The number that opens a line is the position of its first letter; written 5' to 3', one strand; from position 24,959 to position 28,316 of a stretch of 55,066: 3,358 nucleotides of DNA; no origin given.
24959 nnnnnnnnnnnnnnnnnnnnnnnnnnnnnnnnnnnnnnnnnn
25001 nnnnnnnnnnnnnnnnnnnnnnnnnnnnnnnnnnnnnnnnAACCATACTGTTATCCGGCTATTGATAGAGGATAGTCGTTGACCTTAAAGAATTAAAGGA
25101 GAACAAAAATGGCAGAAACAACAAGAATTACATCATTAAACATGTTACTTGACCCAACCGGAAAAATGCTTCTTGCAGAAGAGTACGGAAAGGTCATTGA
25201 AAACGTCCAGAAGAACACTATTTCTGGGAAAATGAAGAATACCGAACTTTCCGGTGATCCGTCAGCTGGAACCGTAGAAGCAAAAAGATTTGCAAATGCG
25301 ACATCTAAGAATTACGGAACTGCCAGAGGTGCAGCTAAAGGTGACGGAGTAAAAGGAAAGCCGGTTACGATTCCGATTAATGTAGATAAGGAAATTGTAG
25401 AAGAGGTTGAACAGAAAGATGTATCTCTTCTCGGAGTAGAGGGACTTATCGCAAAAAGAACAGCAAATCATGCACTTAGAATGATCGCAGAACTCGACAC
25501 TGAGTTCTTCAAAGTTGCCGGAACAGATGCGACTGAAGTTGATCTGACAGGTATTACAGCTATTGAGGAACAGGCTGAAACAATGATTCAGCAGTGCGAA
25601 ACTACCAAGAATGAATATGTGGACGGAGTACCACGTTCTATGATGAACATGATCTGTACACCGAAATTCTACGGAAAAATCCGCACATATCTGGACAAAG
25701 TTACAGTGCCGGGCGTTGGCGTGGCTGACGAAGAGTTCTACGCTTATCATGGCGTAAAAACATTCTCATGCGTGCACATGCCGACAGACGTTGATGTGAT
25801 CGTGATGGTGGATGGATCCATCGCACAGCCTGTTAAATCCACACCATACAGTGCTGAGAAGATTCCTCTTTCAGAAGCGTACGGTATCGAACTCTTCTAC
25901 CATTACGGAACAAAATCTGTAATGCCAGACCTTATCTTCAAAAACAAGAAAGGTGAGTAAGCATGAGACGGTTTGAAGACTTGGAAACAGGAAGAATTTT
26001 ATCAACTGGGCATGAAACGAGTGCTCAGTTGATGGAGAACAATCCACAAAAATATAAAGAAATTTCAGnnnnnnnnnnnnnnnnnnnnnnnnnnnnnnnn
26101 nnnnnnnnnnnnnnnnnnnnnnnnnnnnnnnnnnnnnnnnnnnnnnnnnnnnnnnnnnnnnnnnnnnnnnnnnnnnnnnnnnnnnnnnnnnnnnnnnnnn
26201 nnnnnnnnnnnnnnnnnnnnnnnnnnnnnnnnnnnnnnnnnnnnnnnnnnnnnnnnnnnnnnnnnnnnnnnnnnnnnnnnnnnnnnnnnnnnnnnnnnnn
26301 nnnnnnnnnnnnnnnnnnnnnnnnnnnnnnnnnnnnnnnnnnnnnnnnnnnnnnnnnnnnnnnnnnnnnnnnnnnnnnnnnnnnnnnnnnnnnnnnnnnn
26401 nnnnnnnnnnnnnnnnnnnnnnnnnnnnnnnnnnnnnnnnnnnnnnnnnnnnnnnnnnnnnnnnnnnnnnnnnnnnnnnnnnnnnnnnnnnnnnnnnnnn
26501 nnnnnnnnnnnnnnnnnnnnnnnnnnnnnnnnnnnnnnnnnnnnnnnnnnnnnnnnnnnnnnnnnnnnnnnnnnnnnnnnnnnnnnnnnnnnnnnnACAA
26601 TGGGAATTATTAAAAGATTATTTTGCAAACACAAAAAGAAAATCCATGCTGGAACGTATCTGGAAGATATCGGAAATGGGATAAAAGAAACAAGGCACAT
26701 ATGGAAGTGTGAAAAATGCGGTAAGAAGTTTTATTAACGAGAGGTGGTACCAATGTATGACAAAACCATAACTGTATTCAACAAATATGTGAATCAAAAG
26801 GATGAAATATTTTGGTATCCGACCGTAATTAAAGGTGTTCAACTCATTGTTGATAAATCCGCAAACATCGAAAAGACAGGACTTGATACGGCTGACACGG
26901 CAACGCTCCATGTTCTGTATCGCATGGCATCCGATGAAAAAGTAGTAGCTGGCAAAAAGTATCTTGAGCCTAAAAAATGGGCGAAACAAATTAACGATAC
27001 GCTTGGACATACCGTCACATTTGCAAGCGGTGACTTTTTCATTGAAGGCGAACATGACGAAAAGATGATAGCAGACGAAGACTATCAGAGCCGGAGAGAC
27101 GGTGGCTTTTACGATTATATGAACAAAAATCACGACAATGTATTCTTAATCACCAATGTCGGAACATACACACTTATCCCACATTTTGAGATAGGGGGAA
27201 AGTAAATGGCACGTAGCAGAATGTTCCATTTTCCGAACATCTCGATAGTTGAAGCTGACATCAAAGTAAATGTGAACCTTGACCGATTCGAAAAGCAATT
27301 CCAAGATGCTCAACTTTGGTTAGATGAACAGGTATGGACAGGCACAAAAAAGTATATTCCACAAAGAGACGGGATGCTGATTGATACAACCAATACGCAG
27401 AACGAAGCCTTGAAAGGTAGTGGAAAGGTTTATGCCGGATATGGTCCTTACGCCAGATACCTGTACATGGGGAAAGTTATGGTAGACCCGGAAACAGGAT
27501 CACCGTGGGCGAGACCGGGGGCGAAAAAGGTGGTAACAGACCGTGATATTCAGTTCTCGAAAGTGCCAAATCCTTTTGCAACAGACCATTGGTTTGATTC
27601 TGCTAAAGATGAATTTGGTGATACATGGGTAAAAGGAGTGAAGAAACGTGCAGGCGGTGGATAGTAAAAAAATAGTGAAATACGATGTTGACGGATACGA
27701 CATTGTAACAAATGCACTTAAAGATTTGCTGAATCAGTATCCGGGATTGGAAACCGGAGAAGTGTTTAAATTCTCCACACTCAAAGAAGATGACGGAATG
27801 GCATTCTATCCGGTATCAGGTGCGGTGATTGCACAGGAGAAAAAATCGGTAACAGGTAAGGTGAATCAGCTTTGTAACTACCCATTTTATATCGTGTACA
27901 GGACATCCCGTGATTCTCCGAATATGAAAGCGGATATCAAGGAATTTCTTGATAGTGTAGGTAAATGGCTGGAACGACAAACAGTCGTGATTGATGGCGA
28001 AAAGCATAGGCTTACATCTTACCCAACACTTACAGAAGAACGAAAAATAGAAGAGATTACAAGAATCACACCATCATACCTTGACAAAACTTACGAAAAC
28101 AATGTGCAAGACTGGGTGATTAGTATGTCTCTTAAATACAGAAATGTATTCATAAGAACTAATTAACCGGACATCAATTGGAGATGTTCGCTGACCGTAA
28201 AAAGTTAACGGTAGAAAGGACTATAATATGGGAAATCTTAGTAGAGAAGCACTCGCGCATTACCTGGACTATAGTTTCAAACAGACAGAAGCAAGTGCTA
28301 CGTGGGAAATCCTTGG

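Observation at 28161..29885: Duplicated about 70-nt two-hairpin intergenic RNA motif with compensatory base changes, upstream of the major tail and tape-measure genes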

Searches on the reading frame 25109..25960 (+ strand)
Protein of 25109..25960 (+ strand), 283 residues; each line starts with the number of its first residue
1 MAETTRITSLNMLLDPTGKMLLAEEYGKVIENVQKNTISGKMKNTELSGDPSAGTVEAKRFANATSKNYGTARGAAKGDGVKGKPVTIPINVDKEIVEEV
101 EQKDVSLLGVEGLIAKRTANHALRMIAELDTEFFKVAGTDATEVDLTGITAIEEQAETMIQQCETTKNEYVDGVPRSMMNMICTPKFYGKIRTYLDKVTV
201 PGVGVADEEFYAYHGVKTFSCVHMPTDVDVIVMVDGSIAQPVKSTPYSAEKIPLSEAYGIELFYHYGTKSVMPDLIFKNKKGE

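Call 10: search_protein_families(library=phrogs, proteins=[window:25109-25960:+])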
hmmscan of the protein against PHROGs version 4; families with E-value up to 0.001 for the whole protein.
window:25109-25960:+ (283 aa): 0 families

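Call 34: search_protein_families(library=phrogs, proteins=[window:25109-25960:+], max_evalue=0.01)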
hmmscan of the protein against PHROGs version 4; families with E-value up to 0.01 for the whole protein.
window:25109-25960:+ (283 aa): 0 families

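Call 82: search_protein_families(library=pfam, proteins=[window:25109-25960:+], max_evalue=0.01)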
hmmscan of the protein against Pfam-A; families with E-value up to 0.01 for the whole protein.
window:25109-25960:+ (283 aa): 0 families

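Call 83: search_solved_structures(query=window:25109-25960:+, max_evalue=1)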
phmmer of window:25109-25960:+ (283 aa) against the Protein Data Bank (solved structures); distinct sequences matched with E-value up to 1: 0.

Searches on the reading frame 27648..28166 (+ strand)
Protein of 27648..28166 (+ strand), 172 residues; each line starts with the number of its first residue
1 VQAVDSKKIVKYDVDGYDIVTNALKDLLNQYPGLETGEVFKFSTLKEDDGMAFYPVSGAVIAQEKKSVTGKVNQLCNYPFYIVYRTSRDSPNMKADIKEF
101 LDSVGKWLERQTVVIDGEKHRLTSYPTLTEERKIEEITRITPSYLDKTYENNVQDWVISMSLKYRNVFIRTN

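Call 10: search_protein_families(library=phrogs, proteins=[window:27648-28166:+])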
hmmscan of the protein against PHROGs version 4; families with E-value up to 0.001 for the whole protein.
window:27648-28166:+ (172 aa): 1 family
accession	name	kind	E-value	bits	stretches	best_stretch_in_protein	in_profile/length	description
phrog_3266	-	connector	8.6e-22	78.5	1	20-166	3-140/142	tail completion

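Call 82: search_protein_families(library=pfam, proteins=[window:27648-28166:+], max_evalue=0.01)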
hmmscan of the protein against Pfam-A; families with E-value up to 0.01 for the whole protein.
window:27648-28166:+ (172 aa): 0 families
